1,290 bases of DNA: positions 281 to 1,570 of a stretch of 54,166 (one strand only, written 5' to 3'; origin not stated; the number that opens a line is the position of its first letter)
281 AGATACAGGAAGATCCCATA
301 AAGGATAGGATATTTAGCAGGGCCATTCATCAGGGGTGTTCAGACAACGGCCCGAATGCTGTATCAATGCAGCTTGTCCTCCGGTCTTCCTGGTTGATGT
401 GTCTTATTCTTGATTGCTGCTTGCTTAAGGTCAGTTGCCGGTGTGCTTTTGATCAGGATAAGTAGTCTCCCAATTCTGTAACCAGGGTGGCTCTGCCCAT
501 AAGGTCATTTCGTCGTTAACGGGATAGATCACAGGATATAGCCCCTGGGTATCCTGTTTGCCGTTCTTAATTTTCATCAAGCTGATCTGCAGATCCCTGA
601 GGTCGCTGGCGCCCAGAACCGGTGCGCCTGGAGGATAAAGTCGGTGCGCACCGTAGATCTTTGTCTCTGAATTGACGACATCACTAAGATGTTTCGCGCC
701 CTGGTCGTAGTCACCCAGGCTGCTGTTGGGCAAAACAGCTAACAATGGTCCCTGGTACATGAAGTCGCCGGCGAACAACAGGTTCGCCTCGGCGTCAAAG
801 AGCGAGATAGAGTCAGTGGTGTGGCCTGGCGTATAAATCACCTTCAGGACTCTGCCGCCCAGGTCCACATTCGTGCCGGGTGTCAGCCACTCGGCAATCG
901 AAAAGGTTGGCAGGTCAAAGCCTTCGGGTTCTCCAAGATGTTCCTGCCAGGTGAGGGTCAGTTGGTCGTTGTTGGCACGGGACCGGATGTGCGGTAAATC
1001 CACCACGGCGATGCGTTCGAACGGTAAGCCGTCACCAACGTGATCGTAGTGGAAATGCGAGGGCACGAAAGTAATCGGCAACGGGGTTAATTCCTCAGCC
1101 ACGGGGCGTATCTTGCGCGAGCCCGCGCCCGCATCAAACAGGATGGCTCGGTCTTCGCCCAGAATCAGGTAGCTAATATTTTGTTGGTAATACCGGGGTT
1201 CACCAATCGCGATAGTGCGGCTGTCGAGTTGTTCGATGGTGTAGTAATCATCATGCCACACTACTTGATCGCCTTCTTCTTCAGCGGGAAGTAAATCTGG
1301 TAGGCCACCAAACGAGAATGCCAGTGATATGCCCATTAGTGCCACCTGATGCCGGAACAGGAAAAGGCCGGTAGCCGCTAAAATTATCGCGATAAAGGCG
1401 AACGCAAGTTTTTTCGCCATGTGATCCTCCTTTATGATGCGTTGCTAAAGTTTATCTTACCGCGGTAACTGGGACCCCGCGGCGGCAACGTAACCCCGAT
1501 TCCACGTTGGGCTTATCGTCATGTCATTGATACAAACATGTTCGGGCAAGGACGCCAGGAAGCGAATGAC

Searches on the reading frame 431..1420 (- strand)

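Call 34: search_protein_families(library=pfam, proteins=[window:431-1420:-], max_evalue=0.0001)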
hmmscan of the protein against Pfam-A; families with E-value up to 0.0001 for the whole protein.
window:431-1420:- (329 aa): 1 family
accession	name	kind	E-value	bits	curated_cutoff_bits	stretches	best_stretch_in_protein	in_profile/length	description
PF00753.33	Lactamase_B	-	4.1e-19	69.7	22.7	1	83-254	8-162/196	Metallo-beta-lactamase superfamily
